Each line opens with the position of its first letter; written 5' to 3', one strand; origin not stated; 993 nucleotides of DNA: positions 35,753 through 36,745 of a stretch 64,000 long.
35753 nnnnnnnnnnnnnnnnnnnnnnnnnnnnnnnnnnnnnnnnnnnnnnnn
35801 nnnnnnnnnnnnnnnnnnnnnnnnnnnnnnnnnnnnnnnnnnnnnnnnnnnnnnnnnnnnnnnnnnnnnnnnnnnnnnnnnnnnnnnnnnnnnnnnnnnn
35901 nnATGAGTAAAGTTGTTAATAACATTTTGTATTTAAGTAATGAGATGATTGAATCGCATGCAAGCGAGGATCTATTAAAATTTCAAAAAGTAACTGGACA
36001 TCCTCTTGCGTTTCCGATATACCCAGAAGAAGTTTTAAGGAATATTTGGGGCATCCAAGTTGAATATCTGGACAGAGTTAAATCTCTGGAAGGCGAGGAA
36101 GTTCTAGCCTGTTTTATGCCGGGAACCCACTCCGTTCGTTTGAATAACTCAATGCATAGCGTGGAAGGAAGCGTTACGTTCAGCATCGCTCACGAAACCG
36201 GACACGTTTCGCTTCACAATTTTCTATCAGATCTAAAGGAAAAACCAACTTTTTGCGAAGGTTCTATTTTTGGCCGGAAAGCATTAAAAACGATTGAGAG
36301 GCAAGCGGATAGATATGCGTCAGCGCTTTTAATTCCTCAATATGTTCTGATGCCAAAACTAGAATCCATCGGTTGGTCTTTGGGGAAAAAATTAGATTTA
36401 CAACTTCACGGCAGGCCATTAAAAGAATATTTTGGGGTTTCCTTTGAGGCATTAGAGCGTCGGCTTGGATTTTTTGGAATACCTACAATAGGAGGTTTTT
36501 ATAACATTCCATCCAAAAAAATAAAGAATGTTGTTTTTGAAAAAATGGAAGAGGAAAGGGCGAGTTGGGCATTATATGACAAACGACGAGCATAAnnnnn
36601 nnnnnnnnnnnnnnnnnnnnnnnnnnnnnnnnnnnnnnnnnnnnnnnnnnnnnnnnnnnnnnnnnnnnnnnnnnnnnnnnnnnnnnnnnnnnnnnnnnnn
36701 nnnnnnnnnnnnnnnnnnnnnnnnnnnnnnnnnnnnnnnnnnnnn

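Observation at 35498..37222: Small tRNA-proximal island: XRE-ImmA module plus convergent HicA-like/HicB-like genes, bounded by inverted perfect DnaA-box 10-mers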

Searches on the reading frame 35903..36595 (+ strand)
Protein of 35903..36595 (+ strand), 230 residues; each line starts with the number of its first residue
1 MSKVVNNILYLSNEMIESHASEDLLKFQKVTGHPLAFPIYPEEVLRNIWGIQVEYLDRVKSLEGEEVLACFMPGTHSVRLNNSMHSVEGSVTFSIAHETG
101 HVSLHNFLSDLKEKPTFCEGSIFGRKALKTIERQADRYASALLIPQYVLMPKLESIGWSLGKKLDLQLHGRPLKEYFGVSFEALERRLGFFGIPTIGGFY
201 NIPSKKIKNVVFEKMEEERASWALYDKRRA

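Call 7: search_protein_families(library=pfam, proteins=[window:35903-36595:+], max_evalue=1)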
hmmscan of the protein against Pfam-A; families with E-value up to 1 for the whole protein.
window:35903-36595:+ (230 aa): 2 families
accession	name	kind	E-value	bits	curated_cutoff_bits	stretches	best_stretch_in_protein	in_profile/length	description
PF06114.19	Peptidase_M78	-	2.3e-11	44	22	1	69-188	21-122/123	IrrE N-terminal-like domain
PF06974.18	WS_DGAT_C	-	0.041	14.4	20.7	1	68-113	93-139/145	WS/DGAT C-terminal domain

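Call 10: find_encoding_contigs(protein=window:35903-36595:+, flank=10000, max_places=10)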
Protein window:35903-36595:+ (230 aa): 16 contigs read that carry it; 10 places shown.
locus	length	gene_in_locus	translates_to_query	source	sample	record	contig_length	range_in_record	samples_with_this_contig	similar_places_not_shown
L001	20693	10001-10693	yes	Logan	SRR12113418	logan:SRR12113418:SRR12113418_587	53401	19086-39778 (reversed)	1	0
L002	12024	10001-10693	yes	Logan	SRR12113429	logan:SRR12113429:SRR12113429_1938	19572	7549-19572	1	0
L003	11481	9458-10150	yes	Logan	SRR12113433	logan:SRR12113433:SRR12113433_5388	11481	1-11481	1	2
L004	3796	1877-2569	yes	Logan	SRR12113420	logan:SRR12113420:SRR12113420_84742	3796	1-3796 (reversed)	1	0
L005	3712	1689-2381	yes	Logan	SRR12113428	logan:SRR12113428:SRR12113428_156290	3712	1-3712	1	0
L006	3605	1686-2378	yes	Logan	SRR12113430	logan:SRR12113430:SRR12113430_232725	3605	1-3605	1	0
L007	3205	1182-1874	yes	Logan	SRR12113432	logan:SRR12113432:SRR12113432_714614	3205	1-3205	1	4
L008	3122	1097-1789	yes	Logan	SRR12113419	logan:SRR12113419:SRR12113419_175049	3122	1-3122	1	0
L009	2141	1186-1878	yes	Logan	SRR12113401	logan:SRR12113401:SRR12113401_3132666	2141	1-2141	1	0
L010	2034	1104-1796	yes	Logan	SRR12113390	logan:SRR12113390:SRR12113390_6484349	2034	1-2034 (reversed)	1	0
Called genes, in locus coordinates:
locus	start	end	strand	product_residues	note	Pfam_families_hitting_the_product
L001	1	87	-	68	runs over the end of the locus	-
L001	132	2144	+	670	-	PF17757:UvrB_inter, PF02559:CarD_TRCF_RID, PF00270:DEAD, PF04851:ResIII (weak), PF00271:Helicase_C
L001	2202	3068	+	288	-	PF00459:Inositol_P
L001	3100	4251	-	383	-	PF21710:Spt6_S1 (faint), PF23459:S1_RRP5 (faint), PF00575:S1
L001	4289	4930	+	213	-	PF13483:Lactamase_B_3, PF12706:Lactamase_B_2 (weak)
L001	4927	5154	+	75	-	-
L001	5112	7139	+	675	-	PF22745:Nlig-Ia, PF01653:DNA_ligase_aden, PF03120:OB_DNA_ligase, PF03119:DNA_ligase_ZBD (weak), PF14520:HHH_5 (weak), PF12826:HHH_2, PF00533:BRCT, PF12738:PTCB-BRCT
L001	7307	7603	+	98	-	PF02686:GatC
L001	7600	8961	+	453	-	PF01425:Amidase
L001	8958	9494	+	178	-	-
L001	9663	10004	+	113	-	PF13560:HTH_31 (weak), PF01381:HTH_3 (weak)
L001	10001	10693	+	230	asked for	PF06114:Peptidase_M78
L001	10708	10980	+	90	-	-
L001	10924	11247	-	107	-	-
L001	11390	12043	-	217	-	-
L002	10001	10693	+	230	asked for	PF06114:Peptidase_M78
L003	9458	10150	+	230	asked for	PF06114:Peptidase_M78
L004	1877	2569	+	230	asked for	PF06114:Peptidase_M78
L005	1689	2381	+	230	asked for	PF06114:Peptidase_M78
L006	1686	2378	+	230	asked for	PF06114:Peptidase_M78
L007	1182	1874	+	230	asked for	PF06114:Peptidase_M78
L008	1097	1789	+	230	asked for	PF06114:Peptidase_M78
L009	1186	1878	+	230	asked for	PF06114:Peptidase_M78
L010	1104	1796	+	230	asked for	PF06114:Peptidase_M78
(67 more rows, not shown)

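Call 12: find_homologous_proteins(query=window:35903-36595:+)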
Query window:35903-36595:+ (230 aa): 8 proteins with E <= 0.001 among 207 candidates.
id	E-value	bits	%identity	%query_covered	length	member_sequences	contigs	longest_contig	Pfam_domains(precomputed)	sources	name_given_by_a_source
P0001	2.5e-150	516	100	100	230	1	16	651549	PF06114.20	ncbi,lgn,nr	ncbi:MAG: ImmA/IrrE family metallo-endopeptidase [Candidatus Giovannonibacteria bacterium]|nr:MAG: I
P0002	5.2e-66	240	51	96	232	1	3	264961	PF06114.20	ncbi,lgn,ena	ncbi:MAG: ImmA/IrrE family metallo-endopeptidase [Patescibacteria group bacterium]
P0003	1.4e-58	216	45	97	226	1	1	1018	PF06114.20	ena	-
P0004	1.0e-56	210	48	96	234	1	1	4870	PF06114.20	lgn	-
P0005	2.5e-56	209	49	100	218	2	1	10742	PF06114.20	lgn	-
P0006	5.5e-56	208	44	94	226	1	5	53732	PF06114.20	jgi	jgi:Zn-dependent peptidase ImmA (M78 family)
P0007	6.2e-53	198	47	93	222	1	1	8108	PF06114.20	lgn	-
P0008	1.6e-41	160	41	95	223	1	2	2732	PF06114.20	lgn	-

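Call 15: find_encoding_contigs(protein=P0002, flank=6000, max_places=4)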
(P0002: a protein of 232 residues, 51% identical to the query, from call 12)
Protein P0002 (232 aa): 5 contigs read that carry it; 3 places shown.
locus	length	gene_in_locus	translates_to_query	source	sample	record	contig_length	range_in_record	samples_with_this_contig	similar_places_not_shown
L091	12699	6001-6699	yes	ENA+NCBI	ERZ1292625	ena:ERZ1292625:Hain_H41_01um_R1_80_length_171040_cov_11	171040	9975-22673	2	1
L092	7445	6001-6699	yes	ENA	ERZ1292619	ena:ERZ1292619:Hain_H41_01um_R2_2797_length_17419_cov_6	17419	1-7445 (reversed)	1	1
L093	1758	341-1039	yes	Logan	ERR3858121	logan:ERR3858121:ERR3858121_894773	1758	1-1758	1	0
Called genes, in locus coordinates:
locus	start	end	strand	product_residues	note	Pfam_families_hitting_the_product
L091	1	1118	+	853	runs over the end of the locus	PF00005:ABC_tran (faint), PF02463:SMC_N (faint), PF13175:AAA_15 (faint), PF13191:AAA_16 (faint), PF13555:AAA_29 (faint), PF20703:nSTAND1 (faint), PF20720:nSTAND3 (faint), PF17760:UvrA_inter, +2 more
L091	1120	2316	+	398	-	PF01541:GIY-YIG (weak), PF27096:UvrC_M, PF08459:UvrC_RNaseH_dom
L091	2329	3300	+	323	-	PF01820:Dala_Dala_lig_N, PF01071:GARS_A (faint), PF02655:ATP-grasp_3, PF02786:CPSase_L_D2 (weak), PF08443:RimK, PF07478:Dala_Dala_lig_C, PF13535:ATP-grasp_4 (weak)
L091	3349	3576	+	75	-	PF00708:Acylphosphatase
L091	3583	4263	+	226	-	PF01255:Prenyltransf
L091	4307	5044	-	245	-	-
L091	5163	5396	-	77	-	-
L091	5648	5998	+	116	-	PF12844:HTH_19 (faint), PF13560:HTH_31, PF01381:HTH_3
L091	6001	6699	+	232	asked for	PF06114:Peptidase_M78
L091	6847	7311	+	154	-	PF00932:LTD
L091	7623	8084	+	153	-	PF06695:Sm_multidrug_ex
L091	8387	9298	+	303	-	PF12389:Peptidase_M73 (faint)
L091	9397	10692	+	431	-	-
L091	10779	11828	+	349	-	-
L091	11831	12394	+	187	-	PF00717:Peptidase_S24 (weak)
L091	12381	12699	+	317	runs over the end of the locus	-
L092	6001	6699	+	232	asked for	PF06114:Peptidase_M78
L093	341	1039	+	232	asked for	PF06114:Peptidase_M78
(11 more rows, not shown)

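Call 22: search_protein_families(library=ncbifam, proteins=[window:35903-36595:+], max_evalue=1)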
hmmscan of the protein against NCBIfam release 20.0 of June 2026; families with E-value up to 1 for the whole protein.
window:35903-36595:+ (230 aa): 2 families
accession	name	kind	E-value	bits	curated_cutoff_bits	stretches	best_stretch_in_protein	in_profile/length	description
NF052239.1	antitox_spr1629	equivalog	1.6e-06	27.5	335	1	92-187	209-289/377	spr1629 family repressor/antitoxin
NF002848.0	PRK03103.1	subfamily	0.12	10.8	381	1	162-209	173-219/410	DNA polymerase IV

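Call 23: search_protein_families(library=phrogs, proteins=[window:35903-36595:+], max_evalue=0.1)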
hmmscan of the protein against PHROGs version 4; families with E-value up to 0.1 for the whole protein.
window:35903-36595:+ (230 aa): 5 families
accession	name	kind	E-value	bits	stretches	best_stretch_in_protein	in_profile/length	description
phrog_2439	-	transcription regulation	6.1e-12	46.1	1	91-188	197-277/367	transcriptional regulator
phrog_87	-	other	7.7e-10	39.9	1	36-149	38-133/227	metallo-protease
phrog_1914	-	unknown function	2.4e-07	31.7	1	79-150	84-148/222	-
phrog_1516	-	unknown function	2.1e-05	25.3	1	81-154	78-150/227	-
phrog_19315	-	unknown function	0.0019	18.3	1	88-150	92-151/348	-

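Call 24: search_protein_families(library=padloc, proteins=[window:35903-36595:+], max_evalue=0.1)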
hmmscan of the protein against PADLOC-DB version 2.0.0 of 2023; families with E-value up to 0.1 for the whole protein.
window:35903-36595:+ (230 aa): 17 families
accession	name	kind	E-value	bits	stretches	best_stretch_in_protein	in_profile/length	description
PDLC04141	capP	-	1.7e-15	55.2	1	33-188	16-150/242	capP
PDLC03954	RmrA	-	1.7e-09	35.1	1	48-159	168-267/380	-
PDLC03948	RmrA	-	1.8e-07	28.4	1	82-154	198-261/397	-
PDLC03944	RmrA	-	2.2e-07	28.3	1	91-154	199-253/384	-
PDLC03945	RmrA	-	4.7e-07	27.3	1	92-187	209-289/394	-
PDLC03952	RmrA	-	7.2e-07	26.4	1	92-149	221-269/395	-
PDLC03949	RmrA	-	5.2e-06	23.6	1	82-190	181-264/363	-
PDLC03947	RmrA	-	5.3e-06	23.5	1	90-151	207-259/383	-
PDLC03951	RmrA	-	5.8e-06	23.5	1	93-153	207-256/400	-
PDLC03946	RmrA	-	1.3e-05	22.1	1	81-150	181-234/357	-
PDLC04776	PDC-M69B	-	2.8e-05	21.9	1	82-189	73-172/272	-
PDLC03953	RmrA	-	3.1e-05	21.3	1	93-186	210-278/373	-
PDLC03943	RmrA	-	4.7e-05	20.6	1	80-167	181-249/370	-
PDLC03956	RmrA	-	0.00018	18.7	1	94-153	209-257/399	-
PDLC03950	RmrA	-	0.00049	17.2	1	70-149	177-244/369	-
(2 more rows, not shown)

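Call 26: find_related_loci(query=A1, collection=metagenome_contigs, flank=5000)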
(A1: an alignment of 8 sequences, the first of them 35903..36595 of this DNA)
Query A1 (230 aa) in metagenome_contigs; peptide patterns used: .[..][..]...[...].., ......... (x = any residue, [..] = any of these).
600 stretches matched a pattern (row limit reached: there are more); 92 encode a relative of the query (tblastn E <= 1e-3); the best 80 are kept; 80 distinct loci.
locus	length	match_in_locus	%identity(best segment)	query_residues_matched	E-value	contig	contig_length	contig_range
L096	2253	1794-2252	31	7-156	3e-15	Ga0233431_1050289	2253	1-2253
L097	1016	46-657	27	8-208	2e-15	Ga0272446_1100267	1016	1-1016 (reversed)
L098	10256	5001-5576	25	3-193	7e-15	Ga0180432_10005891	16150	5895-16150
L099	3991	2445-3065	29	7-200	1e-14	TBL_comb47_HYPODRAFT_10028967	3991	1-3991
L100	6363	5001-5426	30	7-147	6e-13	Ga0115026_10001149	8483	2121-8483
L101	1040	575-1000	31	7-147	7e-13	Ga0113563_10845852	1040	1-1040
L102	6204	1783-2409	25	8-188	3e-12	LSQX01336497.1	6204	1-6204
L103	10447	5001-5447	29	10-156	6e-12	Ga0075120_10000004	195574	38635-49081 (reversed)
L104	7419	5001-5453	31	8-158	2e-11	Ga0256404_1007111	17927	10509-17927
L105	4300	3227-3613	31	10-145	1e-11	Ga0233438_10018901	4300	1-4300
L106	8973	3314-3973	25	2-193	3e-11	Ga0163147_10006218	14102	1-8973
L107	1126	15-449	29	50-193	1e-11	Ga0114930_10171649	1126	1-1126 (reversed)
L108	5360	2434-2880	28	7-145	3e-11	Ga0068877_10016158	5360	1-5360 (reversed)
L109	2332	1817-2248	27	7-149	9e-11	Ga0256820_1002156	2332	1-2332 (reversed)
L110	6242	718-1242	27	11-207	2e-10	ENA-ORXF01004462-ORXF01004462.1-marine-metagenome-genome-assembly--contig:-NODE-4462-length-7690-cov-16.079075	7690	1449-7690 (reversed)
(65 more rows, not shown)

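Call 27: find_related_loci(query=A1, collection=viral_contigs, flank=5000)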
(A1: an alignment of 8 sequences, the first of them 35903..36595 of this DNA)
Query A1 (230 aa) in viral_contigs; peptide patterns used: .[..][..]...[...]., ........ (x = any residue, [..] = any of these).
101 stretches matched a pattern; 28 encode a relative of the query (tblastn E <= 1e-3); 28 distinct loci.
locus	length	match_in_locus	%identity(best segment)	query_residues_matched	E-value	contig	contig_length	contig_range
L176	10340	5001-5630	25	7-193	3e-11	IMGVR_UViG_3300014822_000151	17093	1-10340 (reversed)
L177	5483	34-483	30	10-149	5e-10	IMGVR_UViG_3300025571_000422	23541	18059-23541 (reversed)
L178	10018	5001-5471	28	18-191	6e-9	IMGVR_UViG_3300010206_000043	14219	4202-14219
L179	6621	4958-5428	28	18-191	6e-9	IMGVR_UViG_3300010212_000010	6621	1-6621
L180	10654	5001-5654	25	5-193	8e-9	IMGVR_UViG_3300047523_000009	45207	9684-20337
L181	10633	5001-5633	24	8-188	2e-8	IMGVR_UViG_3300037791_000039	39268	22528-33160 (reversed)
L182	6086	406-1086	25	7-188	2e-8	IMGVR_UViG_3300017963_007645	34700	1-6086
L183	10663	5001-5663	25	4-193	6e-8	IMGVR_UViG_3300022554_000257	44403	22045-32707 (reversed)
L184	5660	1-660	25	5-193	5e-8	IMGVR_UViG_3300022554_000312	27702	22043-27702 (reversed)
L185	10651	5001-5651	25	7-193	7e-8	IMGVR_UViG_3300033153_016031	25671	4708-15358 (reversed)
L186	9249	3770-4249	26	7-154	1e-7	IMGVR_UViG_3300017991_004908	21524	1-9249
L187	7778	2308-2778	24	1-153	1e-7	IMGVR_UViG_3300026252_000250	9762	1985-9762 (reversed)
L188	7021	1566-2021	25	10-149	2e-7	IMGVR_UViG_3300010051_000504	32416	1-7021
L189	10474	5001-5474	23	1-146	3e-6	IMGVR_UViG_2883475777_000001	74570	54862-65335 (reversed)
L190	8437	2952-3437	28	6-159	4e-6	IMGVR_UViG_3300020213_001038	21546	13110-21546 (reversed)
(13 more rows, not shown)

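Call 28: find_encoding_contigs(protein=P0006, flank=5000, max_places=3)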
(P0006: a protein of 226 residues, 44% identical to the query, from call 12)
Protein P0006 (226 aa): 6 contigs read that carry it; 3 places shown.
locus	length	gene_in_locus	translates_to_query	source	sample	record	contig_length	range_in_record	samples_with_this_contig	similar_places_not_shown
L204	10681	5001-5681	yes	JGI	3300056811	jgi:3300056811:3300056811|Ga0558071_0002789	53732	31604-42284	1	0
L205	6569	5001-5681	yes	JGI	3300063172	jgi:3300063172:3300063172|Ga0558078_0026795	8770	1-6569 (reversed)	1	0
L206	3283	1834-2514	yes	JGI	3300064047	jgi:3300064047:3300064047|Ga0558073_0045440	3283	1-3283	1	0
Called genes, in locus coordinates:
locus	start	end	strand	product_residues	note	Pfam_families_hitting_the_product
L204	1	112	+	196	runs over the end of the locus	PF00406:ADK, PF13238:AAA_18 (weak), PF13207:AAA_17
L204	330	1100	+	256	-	PF00557:Peptidase_M24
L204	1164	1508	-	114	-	PF00453:Ribosomal_L20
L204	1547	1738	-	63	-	PF01632:Ribosomal_L35p (weak)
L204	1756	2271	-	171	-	PF05198:IF3_N, PF00707:IF3_C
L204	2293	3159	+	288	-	PF01509:TruB_N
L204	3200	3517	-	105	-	-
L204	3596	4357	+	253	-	PF03372:Exo_endo_phos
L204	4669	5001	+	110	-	PF13560:HTH_31, PF01381:HTH_3 (weak)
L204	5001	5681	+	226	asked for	PF06114:Peptidase_M78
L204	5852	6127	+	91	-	PF13031:DUF3892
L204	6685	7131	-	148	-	PF01668:SmpB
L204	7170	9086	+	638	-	PF06480:FtsH_ext (weak), PF06068:TIP49 (weak), PF00004:AAA, PF17862:AAA_lid_3, PF01434:Peptidase_M41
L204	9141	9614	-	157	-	-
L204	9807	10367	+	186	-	PF07963:N_methyl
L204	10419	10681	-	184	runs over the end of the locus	-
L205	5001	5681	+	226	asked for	PF06114:Peptidase_M78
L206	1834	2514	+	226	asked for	PF06114:Peptidase_M78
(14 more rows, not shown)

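Call 29: find_encoding_contigs(protein=P0005, flank=5000, max_places=2)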
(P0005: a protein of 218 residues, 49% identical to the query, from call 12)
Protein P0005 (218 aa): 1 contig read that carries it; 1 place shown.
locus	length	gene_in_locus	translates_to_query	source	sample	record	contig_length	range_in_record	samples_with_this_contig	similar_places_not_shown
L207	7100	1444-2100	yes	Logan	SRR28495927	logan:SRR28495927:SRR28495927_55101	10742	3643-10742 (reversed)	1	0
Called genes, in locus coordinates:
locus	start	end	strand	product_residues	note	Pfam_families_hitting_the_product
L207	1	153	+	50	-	?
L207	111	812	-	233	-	PF01522:Polysacc_deac_1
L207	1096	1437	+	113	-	PF13560:HTH_31, PF12844:HTH_19 (weak), PF01381:HTH_3 (faint)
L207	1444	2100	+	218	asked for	PF06114:Peptidase_M78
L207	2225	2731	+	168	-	PF00932:LTD (weak)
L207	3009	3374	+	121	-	-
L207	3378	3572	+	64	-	-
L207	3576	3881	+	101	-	-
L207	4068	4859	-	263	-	PF12686:DUF3800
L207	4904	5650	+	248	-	-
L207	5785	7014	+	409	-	-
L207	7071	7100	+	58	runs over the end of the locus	PF12728:HTH_17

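Call 30: find_encoding_contigs(protein=P0007, flank=5000, max_places=2)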
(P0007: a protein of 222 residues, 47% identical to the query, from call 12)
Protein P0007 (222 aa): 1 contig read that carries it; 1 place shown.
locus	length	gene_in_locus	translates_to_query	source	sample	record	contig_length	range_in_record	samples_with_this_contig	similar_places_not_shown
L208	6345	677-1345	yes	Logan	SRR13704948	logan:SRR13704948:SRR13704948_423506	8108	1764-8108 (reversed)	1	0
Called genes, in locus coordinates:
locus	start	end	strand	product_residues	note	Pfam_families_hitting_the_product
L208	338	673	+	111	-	PF13560:HTH_31 (weak), PF01381:HTH_3 (weak)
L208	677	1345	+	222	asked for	PF06114:Peptidase_M78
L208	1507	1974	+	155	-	PF00932:LTD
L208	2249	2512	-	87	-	-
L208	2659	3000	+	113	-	-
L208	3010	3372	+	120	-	-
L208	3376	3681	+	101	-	-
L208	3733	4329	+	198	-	-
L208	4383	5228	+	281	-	PF09521:RE_NgoPII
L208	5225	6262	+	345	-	PF00145:DNA_methylase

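Call 31: find_encoding_contigs(protein=P0004, flank=5000, max_places=2)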
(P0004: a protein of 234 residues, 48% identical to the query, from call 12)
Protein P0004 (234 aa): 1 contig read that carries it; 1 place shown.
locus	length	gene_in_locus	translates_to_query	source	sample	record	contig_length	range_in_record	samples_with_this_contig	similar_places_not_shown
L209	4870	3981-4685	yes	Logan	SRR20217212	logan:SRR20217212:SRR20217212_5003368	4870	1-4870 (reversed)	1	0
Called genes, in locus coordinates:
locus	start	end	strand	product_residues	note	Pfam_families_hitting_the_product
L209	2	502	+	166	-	?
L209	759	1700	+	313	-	-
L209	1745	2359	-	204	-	PF13489:Methyltransf_23, PF08241:Methyltransf_11 (weak), PF08242:Methyltransf_12 (weak), PF13649:Methyltransf_25 (weak)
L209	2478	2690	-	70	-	-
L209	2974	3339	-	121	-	-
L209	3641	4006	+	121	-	PF13560:HTH_31 (weak), PF01381:HTH_3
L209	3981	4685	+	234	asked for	PF06114:Peptidase_M78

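Call 54: search_solved_structures(query=A1, max_evalue=0.01)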
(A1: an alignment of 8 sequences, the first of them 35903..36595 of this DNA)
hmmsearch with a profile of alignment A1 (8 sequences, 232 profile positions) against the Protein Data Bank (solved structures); distinct sequences matched with E-value up to 0.01: 2.
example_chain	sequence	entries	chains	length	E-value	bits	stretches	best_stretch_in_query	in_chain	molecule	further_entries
7t5t_A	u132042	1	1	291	4.5e-09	39.1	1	77-152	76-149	CapP toxin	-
9vzy_A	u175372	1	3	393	4.9e-06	29.2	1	106-206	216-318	HTH cro/C1-type domain-containing protein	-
